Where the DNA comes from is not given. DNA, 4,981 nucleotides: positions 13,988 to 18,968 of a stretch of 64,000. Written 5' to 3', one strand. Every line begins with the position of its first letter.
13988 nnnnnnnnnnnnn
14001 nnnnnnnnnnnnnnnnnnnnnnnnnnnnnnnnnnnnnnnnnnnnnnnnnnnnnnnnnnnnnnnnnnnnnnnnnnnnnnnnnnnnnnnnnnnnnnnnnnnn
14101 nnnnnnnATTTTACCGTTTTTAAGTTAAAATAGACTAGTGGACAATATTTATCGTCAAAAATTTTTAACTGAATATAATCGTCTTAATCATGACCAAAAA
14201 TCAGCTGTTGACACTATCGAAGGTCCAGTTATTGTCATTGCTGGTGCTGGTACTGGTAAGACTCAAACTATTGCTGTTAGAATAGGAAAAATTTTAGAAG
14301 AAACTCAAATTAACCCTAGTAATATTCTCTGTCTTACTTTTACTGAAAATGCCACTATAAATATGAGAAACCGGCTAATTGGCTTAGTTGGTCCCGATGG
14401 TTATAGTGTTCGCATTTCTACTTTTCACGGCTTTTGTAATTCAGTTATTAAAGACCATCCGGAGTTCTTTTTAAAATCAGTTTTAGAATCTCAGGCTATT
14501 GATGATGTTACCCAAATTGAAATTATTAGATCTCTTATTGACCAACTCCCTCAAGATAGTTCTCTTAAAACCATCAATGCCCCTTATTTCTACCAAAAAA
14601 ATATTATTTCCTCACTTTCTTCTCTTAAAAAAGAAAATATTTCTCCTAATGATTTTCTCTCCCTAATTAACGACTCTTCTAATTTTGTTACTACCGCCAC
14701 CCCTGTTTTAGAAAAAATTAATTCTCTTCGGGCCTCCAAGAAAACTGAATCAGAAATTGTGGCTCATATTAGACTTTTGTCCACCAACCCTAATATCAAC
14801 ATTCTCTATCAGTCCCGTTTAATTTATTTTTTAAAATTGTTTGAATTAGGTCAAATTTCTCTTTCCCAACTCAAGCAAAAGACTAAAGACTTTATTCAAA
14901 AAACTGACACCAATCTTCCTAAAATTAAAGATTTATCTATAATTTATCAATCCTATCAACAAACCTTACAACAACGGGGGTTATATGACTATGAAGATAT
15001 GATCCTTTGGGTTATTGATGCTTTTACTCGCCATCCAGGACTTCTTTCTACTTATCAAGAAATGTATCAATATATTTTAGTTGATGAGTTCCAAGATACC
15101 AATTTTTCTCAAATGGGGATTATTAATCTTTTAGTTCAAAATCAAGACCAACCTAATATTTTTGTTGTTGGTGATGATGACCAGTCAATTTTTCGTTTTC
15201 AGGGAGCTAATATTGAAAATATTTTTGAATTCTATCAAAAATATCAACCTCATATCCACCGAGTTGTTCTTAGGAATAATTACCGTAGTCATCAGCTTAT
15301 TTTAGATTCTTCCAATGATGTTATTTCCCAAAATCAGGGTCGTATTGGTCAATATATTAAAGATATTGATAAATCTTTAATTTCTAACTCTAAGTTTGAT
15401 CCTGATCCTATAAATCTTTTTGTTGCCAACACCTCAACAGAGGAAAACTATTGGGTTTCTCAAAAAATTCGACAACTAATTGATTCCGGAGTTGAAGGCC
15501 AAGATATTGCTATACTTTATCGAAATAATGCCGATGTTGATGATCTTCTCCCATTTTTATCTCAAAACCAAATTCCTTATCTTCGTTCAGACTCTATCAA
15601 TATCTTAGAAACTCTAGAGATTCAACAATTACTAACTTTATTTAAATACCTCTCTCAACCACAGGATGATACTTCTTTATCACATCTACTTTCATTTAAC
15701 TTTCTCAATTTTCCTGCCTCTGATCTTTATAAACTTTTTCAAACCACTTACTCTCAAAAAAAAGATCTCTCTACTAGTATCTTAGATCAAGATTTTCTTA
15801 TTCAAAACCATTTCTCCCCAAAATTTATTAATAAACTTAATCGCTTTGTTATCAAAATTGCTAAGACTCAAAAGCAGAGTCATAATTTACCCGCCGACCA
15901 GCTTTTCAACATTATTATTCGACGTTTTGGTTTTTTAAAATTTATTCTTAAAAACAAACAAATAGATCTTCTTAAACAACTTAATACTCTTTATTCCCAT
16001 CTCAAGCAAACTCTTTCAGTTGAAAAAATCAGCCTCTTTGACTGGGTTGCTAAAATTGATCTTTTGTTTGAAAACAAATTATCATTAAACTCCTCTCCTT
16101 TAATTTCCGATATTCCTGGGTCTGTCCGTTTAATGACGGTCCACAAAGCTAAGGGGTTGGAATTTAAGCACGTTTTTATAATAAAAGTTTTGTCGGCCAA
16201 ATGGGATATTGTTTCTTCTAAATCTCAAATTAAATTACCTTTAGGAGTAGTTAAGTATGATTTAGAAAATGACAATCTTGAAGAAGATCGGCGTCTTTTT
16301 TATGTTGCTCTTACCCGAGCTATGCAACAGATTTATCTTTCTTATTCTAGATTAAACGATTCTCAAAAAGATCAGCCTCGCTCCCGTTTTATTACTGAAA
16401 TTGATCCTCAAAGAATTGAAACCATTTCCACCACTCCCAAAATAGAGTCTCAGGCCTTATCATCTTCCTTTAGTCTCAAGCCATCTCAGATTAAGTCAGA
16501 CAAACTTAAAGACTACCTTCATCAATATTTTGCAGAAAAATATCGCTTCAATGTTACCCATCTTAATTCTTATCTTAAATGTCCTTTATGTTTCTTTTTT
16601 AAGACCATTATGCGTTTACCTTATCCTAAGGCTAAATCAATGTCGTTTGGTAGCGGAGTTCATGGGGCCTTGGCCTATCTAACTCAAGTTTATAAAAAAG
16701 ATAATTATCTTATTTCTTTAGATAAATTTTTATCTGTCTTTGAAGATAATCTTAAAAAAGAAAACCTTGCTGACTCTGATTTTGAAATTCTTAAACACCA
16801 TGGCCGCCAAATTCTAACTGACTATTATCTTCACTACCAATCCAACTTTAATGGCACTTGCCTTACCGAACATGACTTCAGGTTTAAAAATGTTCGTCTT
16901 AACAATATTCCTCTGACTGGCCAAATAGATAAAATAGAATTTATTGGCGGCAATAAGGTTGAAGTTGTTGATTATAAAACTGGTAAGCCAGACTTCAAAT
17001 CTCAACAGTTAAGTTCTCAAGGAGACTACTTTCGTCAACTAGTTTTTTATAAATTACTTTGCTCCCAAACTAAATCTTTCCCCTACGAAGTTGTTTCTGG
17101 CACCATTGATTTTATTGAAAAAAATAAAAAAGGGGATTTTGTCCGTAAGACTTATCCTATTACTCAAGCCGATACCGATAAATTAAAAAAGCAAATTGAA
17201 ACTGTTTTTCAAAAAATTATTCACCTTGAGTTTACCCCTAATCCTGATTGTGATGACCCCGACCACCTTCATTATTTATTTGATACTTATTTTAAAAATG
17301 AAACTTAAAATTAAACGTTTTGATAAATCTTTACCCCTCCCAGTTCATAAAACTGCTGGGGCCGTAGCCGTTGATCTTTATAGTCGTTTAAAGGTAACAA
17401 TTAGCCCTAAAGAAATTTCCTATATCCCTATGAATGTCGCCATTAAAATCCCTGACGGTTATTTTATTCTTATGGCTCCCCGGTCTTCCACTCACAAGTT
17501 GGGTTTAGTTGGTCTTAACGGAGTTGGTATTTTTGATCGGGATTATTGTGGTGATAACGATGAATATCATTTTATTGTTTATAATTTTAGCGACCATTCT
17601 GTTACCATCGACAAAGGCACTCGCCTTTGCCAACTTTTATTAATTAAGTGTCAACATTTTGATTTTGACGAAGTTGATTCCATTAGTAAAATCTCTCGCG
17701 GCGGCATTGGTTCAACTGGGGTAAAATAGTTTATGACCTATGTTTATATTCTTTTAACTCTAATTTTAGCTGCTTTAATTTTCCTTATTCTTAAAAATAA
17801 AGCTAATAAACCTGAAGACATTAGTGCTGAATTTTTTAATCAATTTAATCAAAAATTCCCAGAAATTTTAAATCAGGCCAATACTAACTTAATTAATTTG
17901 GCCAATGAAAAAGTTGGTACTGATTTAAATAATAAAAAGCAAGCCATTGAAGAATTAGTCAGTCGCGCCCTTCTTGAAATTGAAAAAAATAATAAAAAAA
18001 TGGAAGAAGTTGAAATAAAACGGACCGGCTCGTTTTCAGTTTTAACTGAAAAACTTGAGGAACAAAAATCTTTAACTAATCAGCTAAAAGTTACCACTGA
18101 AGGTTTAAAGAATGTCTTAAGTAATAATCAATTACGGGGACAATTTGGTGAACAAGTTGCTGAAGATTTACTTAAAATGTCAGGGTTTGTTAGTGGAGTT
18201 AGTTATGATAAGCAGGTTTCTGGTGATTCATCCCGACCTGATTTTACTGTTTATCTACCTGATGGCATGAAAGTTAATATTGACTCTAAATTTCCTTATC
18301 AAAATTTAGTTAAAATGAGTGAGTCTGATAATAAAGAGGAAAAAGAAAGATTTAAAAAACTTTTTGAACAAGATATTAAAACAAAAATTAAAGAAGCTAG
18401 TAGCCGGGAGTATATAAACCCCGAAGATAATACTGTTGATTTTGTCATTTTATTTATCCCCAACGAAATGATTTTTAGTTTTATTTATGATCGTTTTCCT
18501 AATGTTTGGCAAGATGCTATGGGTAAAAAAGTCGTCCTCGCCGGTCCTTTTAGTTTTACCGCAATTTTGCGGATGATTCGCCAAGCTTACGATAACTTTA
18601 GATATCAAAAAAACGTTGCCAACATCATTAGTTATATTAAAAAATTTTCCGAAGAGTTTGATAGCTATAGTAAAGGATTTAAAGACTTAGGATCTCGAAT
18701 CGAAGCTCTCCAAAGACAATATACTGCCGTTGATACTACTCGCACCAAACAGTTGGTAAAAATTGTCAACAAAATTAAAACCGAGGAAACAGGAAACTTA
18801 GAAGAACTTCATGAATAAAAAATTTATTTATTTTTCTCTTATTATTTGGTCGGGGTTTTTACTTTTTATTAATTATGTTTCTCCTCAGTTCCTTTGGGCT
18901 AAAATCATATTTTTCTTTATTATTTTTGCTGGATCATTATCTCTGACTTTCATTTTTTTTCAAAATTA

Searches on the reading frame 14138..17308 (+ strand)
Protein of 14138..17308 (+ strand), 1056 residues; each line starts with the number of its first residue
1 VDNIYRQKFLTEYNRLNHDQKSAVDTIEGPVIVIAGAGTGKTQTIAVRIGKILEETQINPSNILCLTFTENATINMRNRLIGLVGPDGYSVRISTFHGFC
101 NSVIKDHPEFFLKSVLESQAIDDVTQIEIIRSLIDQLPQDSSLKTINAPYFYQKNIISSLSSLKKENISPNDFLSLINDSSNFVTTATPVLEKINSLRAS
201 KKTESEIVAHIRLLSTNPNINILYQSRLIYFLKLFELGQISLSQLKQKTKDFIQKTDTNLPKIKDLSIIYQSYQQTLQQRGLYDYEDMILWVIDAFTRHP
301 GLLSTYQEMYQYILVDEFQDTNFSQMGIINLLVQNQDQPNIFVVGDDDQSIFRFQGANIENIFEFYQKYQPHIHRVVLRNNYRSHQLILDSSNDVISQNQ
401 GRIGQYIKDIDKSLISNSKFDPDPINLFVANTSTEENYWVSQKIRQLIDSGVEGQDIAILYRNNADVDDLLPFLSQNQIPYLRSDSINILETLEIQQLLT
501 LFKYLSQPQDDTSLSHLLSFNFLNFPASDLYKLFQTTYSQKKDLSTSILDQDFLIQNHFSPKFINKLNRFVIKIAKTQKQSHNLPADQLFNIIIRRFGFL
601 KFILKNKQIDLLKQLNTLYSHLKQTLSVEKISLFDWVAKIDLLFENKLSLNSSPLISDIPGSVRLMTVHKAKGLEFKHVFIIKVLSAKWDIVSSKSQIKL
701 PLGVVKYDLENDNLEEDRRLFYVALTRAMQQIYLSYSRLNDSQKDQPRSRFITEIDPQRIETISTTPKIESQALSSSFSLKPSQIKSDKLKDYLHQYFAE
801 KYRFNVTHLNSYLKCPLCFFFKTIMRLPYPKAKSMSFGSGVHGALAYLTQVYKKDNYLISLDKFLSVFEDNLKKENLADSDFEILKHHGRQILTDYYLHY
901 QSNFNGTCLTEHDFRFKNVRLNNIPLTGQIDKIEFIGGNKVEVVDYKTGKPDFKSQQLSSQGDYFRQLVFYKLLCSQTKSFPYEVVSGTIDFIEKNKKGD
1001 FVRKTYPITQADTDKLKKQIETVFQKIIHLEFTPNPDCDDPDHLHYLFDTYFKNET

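Call 67: search_protein_families(library=pfam, proteins=[window:14138-17308:+], max_evalue=0.0001)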
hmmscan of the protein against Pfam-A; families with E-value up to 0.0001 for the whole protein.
window:14138-17308:+ (1056 aa): 7 families
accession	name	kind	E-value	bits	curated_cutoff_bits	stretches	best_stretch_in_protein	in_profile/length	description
PF00580.27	UvrD-helicase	-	1.2e-61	209.2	23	1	16-370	1-271/271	UvrD/REP helicase N-terminal domain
PF13361.12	UvrD_C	-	6.7e-46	157.7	25.6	1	376-738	1-349/350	UvrD-like helicase C-terminal domain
PF12705.13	PDDEXK_1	-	6.1e-23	82.5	22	1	803-1039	1-238/247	PD-(D/E)XK nuclease superfamily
PF13245.12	AAA_19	-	4.3e-18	66.2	25.1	1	20-354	1-133/134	AAA domain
PF13538.12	UvrD_C_2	-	1.3e-10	41.5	27.4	1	663-684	2-23/52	UvrD-like helicase C-terminal domain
PF21445.3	ADDB_N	-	4.6e-09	36.3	26.6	1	238-384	129-280/290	ADDB, N-terminal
PF01443.25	Viral_helicase1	-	2.3e-06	28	21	0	663-733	177-225/228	Viral superfamily 1 RNA helicase core domain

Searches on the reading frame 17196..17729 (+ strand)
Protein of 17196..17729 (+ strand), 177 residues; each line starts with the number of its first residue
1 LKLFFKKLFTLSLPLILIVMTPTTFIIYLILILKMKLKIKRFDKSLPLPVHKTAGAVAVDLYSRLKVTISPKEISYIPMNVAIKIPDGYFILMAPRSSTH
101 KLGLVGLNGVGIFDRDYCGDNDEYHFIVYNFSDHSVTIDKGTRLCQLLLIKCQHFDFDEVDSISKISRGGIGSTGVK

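Call 67: search_protein_families(library=pfam, proteins=[window:17196-17729:+], max_evalue=0.0001)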
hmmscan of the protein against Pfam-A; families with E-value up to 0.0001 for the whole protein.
window:17196-17729:+ (177 aa): 2 families
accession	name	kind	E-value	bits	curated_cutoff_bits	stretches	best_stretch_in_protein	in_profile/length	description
PF00692.24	dUTPase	-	1.3e-23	83.6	22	1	47-174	4-128/129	dUTPase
PF22769.1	DCD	-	1.1e-07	32.6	27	1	66-150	70-151/153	dCTP deaminase-like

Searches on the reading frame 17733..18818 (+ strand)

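Call 67: search_protein_families(library=pfam, proteins=[window:17733-18818:+], max_evalue=0.0001)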
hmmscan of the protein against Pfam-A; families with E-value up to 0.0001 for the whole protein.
window:17733-18818:+ (361 aa): 1 family
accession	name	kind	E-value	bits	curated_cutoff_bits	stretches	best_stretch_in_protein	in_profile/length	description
PF02646.22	RmuC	-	1.3e-63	215.2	26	1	71-350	2-283/291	RmuC family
